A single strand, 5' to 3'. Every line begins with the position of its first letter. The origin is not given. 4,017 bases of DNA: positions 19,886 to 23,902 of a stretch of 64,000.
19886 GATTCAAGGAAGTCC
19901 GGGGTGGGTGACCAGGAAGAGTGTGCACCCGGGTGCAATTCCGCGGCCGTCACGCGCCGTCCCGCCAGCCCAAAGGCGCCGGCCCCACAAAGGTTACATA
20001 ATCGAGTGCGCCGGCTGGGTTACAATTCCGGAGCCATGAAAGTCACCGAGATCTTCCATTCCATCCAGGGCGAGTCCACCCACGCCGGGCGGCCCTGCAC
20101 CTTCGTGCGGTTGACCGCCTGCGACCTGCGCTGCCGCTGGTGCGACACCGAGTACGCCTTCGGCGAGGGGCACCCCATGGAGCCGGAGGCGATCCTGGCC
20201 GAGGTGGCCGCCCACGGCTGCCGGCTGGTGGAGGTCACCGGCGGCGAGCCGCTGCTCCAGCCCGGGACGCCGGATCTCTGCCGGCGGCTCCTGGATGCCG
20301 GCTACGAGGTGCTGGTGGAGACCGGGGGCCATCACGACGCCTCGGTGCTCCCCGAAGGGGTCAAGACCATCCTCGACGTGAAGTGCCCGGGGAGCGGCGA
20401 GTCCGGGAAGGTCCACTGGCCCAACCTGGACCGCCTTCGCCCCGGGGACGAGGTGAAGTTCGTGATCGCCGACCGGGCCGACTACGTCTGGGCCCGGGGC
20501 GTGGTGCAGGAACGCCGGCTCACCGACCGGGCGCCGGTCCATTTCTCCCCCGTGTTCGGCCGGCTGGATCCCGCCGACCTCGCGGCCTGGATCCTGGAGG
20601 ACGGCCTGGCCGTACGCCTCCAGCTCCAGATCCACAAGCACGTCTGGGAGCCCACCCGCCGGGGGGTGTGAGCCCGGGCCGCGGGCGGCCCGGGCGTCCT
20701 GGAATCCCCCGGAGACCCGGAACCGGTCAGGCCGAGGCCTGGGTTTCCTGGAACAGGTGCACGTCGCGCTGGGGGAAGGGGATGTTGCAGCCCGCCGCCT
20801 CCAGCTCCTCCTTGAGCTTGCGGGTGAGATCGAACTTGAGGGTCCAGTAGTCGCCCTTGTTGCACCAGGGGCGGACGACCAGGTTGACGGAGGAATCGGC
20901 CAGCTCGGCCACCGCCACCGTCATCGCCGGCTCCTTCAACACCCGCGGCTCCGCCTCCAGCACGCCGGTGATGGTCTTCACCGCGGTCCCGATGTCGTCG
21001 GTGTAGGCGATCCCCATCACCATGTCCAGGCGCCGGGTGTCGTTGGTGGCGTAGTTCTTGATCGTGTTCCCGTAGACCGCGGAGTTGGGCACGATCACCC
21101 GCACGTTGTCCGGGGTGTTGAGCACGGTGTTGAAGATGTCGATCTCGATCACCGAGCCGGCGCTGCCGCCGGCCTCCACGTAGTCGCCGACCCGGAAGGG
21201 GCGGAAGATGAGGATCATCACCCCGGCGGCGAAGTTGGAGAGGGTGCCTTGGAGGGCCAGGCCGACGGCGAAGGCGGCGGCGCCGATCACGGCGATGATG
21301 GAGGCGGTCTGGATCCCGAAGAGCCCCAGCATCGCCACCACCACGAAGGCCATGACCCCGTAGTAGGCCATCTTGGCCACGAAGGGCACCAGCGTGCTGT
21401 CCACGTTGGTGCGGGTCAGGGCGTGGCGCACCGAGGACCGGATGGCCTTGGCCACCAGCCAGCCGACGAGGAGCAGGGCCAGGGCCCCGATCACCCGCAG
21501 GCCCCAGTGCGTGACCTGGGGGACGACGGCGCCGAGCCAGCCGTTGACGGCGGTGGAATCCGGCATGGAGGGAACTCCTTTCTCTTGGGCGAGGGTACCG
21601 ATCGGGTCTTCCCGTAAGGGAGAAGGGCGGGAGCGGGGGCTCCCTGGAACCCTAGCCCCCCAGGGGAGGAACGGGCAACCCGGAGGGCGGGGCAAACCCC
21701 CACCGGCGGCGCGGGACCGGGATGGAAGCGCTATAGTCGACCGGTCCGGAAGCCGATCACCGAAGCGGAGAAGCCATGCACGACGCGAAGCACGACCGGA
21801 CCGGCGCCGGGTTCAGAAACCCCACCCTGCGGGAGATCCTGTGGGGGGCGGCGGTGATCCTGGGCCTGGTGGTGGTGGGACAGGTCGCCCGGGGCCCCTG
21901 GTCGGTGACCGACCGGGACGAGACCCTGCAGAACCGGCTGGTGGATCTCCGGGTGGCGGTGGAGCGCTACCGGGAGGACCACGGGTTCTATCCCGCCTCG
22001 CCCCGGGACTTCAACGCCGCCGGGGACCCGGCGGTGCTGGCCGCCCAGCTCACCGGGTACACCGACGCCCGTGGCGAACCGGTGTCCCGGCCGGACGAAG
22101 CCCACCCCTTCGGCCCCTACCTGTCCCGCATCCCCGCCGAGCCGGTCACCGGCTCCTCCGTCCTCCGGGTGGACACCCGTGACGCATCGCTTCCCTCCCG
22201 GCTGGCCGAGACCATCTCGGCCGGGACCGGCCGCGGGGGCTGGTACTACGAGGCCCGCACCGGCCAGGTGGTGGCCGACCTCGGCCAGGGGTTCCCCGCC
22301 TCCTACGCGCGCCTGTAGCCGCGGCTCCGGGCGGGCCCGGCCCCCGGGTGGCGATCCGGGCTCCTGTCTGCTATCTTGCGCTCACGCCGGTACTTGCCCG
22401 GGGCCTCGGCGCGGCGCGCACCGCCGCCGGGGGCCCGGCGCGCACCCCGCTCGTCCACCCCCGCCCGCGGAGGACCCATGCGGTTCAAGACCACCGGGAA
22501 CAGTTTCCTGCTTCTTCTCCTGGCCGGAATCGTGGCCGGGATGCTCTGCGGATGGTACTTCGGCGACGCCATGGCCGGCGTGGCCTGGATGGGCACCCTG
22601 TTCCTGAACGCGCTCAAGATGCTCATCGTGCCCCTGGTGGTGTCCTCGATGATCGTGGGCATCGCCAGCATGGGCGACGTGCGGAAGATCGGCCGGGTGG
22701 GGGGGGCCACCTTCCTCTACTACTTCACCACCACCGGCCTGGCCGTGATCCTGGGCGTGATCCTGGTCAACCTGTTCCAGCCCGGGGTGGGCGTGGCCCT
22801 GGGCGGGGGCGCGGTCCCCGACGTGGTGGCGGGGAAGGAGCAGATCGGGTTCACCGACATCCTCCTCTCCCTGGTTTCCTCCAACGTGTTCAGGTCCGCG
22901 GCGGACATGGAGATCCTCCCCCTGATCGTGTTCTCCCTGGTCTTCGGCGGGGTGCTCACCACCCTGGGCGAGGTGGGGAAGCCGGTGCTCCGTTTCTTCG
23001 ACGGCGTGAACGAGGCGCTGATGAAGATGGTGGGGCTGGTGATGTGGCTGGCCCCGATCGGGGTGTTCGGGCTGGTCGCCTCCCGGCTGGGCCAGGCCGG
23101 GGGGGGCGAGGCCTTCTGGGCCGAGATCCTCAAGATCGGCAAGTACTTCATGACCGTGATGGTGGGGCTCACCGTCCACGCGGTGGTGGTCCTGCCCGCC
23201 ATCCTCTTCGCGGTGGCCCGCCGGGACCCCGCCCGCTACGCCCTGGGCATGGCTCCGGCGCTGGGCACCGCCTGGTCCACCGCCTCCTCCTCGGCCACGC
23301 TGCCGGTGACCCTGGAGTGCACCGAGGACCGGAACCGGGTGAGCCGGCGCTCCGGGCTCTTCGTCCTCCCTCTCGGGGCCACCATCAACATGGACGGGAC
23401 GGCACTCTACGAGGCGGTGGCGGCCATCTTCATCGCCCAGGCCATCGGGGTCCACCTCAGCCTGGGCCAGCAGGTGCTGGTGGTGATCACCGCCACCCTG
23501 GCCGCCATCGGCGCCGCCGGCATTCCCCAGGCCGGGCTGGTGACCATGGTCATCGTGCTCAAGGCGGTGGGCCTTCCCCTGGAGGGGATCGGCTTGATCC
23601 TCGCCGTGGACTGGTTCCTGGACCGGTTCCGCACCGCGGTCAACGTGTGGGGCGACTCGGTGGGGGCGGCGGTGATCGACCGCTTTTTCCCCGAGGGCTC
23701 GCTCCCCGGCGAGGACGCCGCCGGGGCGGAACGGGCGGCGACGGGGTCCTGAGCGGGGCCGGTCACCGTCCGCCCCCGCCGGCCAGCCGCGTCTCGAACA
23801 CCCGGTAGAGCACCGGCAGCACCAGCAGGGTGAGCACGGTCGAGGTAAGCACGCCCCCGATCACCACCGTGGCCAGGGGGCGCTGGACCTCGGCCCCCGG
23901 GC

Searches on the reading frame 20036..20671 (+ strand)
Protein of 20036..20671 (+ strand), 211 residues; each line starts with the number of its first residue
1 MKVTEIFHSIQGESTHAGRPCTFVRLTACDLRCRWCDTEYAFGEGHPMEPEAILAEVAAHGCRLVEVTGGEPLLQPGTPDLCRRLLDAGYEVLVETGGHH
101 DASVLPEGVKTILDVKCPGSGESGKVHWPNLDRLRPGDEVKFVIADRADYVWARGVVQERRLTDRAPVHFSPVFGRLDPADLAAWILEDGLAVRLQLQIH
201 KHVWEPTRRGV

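Call 71: search_protein_families(library=pfam, proteins=[window:20036-20671:+], max_evalue=0.001)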
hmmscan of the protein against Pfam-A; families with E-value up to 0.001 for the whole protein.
window:20036-20671:+ (211 aa): 1 family
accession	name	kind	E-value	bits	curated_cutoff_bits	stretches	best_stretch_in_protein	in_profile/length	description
PF04055.27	Radical_SAM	-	1.9e-11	44.8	29.5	1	27-112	5-97/166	Radical SAM superfamily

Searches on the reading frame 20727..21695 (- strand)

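Call 71: search_protein_families(library=pfam, proteins=[window:20727-21695:-], max_evalue=0.001)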
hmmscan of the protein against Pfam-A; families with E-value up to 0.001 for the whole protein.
window:20727-21695:- (322 aa): 4 families
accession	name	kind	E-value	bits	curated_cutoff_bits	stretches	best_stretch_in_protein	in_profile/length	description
PF00924.24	MS_channel_2nd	-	9.7e-20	70.9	20.2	1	151-215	2-66/68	Mechanosensitive ion channel, beta-domain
PF21082.3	MS_channel_3rd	-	1.2e-12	48.5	21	1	225-304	3-87/88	Mechanosensitive ion channel MscS, C-terminal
PF05552.17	MS_channel_1st_1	-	1.1e-10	41.6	22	1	53-101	2-50/50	Mechanosensitive ion channel, conserved TM helix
PF21088.3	MS_channel_1st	-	2.8e-06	27.6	23.1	1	109-149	2-42/42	Mechanosensitive ion channel, transmembrane helices 2/3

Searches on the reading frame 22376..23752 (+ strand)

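Call 71: search_protein_families(library=pfam, proteins=[window:22376-23752:+], max_evalue=0.001)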
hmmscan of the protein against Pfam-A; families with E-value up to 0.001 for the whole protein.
window:22376-23752:+ (458 aa): 1 family
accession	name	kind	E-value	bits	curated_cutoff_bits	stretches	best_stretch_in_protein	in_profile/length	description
PF00375.23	SDF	-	3.2e-125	418.6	27.9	1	46-436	3-386/387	Sodium:dicarboxylate symporter family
